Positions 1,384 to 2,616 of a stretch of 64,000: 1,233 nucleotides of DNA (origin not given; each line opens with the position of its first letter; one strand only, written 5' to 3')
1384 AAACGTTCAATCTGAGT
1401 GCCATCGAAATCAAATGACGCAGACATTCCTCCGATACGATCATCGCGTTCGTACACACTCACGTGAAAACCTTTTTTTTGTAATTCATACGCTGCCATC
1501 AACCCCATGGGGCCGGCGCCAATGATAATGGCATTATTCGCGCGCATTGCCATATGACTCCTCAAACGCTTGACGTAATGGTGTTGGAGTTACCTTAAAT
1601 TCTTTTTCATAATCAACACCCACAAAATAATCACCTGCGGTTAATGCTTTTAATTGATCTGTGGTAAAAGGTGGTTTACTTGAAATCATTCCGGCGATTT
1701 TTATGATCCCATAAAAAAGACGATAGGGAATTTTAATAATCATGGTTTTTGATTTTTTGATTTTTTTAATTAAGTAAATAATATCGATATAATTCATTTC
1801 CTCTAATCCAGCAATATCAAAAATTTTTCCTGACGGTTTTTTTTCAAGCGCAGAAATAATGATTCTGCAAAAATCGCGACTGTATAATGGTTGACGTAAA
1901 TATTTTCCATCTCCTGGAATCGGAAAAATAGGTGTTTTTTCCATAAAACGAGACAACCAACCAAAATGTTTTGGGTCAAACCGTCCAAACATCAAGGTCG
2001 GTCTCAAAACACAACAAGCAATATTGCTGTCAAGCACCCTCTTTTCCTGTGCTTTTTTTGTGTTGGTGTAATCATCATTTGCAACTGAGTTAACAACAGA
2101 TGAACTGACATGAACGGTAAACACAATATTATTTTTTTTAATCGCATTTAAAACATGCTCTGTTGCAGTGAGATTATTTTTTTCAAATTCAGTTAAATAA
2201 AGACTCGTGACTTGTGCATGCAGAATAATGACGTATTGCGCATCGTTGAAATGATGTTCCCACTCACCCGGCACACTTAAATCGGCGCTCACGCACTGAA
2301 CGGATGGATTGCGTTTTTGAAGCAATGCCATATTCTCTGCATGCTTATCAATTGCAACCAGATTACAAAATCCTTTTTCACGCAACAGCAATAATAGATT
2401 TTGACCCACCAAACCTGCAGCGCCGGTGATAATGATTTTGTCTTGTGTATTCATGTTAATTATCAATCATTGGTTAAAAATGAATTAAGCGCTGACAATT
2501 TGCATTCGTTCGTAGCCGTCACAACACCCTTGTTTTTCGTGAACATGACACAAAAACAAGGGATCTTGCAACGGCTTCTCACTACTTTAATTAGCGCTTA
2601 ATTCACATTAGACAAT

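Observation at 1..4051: DPA-like lipid-linked pentose pathway (HAD::UbiA - SDR - flavoprotein - GtrA) in a Gram-negative glycan locus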

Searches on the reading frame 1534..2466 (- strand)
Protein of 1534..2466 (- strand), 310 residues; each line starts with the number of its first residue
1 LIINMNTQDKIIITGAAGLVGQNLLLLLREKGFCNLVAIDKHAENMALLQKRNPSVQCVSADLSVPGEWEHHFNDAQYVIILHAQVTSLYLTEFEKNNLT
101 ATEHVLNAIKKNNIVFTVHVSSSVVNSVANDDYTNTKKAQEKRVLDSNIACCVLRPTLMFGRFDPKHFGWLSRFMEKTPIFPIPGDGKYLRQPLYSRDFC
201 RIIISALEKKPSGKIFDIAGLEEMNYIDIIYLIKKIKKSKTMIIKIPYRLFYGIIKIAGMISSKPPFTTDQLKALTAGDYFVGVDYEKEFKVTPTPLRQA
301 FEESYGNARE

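Call 4: search_protein_families(library=pfam, proteins=[window:1534-2466:-], max_evalue=0.01)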
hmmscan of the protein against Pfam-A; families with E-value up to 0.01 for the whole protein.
window:1534-2466:- (310 aa): 8 families
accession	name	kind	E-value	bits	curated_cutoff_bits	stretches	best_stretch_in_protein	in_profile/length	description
PF01370.27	Epimerase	-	5e-19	69.1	20.9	1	11-219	1-240/240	NAD dependent epimerase/dehydratase family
PF01073.25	3Beta_HSD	-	2.4e-13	50.2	22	1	12-208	1-230/280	3-beta hydroxysteroid dehydrogenase/isomerase family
PF13460.12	NAD_binding_10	-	5.1e-07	30.2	27.2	1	15-157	1-144/184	NAD(P)H-binding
PF04321.23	RmlD_sub_bind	-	6.9e-06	25.8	27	1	10-227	2-221/287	RmlD substrate binding domain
PF16363.11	GDP_Man_Dehyd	-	5.5e-05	23.2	27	1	12-123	1-130/332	GDP-mannose 4,6 dehydratase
PF00056.29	Ldh_1_N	-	0.00018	22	27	1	10-84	2-78/141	lactate/malate dehydrogenase, NAD binding domain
PF07993.18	NAD_binding_4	-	0.00044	19.9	20.1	0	130-174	174-219/258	Male sterility protein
PF02719.21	Polysacc_synt_2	-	0.0032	17.2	20.2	1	11-148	1-153/293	Polysaccharide biosynthesis protein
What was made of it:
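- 1534..2466 (-): Extended short-chain dehydrogenase/reductase (310 aa), the partner of the flavoprotein. PF01370 E 5e-19 (call 4).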

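Call 5: search_protein_families(library=ncbifam, proteins=[window:1534-2466:-], max_evalue=0.01)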
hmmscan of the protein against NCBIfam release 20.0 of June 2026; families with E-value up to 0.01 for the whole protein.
window:1534-2466:- (310 aa): 19 families
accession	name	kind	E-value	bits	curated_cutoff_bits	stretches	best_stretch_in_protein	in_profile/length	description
TIGR01181.1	dTDP_gluc_dehyt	equivalog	1.3e-10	40.9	365.1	2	181-240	205-265/321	dTDP-glucose 4,6-dehydratase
TIGR03466.1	HpnA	hypoth_equivalog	3.2e-10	39.4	367.65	1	10-137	2-128/327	hopanoid-associated sugar epimerase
TIGR02197.1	heptose_epim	equivalog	3e-09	36.5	274.6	1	11-135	1-127/316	ADP-glyceromanno-heptose 6-epimerase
NF042422.1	oxyalk_red_OleD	equivalog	1.5e-08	34.4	580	1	10-126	2-114/329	2-alkyl-3-oxoalkanoate reductase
NF050030.1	thlkprotThyD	equivalog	1.1e-06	28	400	1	10-126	2-125/305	thylakoid membrane protein ThyD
NF043036.1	ErythonDh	equivalog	1.7e-06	27.5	325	1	10-124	2-126/321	D-erythronate dehydrogenase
NF006565.0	PRK09072.1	equivalog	1.3e-05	24.9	238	1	8-124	5-121/265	SDR family oxidoreductase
NF047837.1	UDPAcbARedWbcJ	equivalog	2e-05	23.7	500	1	10-147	2-117/372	UDP-2-acetamido-2,6-beta-L-arabino-hexul-4-ose reductase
TIGR01214.1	rmlD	equivalog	0.0008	18.6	224.05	0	10-163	1-154/285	dTDP-4-dehydrorhamnose reductase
NF007490.0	PRK10084.1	subfamily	0.00082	18.5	649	0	181-236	221-276/361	dTDP-glucose 4,6-dehydratase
NF047420.2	EF_P_mod_YmfI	equivalog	0.0011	18.8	238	1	11-122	2-117/236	elongation factor P 5-aminopentanone reductase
TIGR01777.1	yfcH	hypoth_equivalog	0.0011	18.6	207.35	1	11-131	1-119/292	TIGR01777 family oxidoreductase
NF007582.0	PRK10217.1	equivalog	0.0011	18.1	698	0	181-235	214-268/355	dTDP-glucose 4,6-dehydratase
NF052578.1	StrlDmthSdmBMthl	equivalog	0.0013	18.6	600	0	12-126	4-117/328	sterol demethylase protein SdmB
NF058621.1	DiazavRedAvaA7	equivalog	0.0017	18.1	400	0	10-91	2-77/304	3-diazoavenalumate denitrifying reductase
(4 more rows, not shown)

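Call 32: search_solved_structures(query=window:1534-2466:-, max_evalue=0.001, show_alignments=0)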
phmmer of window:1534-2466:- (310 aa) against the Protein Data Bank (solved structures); distinct sequences matched with E-value up to 0.001: 30.
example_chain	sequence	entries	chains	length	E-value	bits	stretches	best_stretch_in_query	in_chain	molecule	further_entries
6zlj_A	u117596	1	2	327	2.8e-07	33.2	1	167-240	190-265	Epimerase domain-containing protein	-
6zl6_A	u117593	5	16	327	2.8e-07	33.2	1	10-240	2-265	Epimerase domain-containing protein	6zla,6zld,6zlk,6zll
7ar7_P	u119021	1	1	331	4.4e-07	32.6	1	100-268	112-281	NADH dehydrogenase [ubiquinone] 1 alpha subcomplex subunit 9, mitochondrial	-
7a23_T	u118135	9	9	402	7.7e-07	31.8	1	101-268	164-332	39kDa | NADH dehydrogenase [ubiquinone] 1 alpha subcomplex subunit 9, mitochondrial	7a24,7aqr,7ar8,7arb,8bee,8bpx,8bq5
8du1_A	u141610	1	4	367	2.4e-06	30.2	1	171-236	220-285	dTDP-glucose 4,6-dehydratase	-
6g2j_P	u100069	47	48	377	7.3e-06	28.6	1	100-298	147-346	NADH dehydrogenase [ubiquinone] 1 alpha subcomplex subunit 9, mitochondrial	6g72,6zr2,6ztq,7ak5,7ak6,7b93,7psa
5xtb_J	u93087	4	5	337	2e-05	27.2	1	104-275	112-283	NADH dehydrogenase [ubiquinone] 1 alpha subcomplex subunit 9, mitochondrial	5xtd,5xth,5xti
9ti4_J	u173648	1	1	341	2e-05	27.1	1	104-275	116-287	NADH dehydrogenase [ubiquinone] 1 alpha subcomplex subunit 9, mitochondrial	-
9w2u_P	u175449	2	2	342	2.3e-05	26.9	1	104-279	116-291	NADH dehydrogenase [ubiquinone] 1 alpha subcomplex subunit 9, mitochondrial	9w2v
7dgq_R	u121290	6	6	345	2.4e-05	26.9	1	104-279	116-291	NADH dehydrogenase [ubiquinone] 1 alpha subcomplex subunit 9, mitochondrial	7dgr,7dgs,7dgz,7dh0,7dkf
9cwt_J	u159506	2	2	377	2.6e-05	26.7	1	104-275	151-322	NADH dehydrogenase [ubiquinone] 1 alpha subcomplex subunit 9, mitochondrial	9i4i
7qsd_P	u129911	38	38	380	3.1e-05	26.5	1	104-279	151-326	NADH dehydrogenase [ubiquinone] 1 alpha subcomplex subunit 9, mitochondrial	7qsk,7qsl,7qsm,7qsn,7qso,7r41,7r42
7b0n_P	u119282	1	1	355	3.6e-05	26.3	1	100-273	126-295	Epimerase domain-containing protein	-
6gcs_E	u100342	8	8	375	4.2e-05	26.1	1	100-273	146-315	NUEM SUBUNIT | Subunit NUEM of NADH:Ubiquinone Oxidoreductase (Complex I) | NADH-ubiquinone oxidoreductase 40 kDa subunit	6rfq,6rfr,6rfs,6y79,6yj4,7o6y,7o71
6x89_A9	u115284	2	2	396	4.4e-05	26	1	132-269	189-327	NADH dehydrogenase [ubiquinone] 1 alpha subcomplex subunit 9, mitochondrial isoform X1 | NDUA9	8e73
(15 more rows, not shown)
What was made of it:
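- The SDR's PDB matches are dominated by NDUFA9, a membrane-surface subunit of complex I (call 32). Its best full-length PDB match is a UDP-glucuronate 4-epimerase (call 32).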
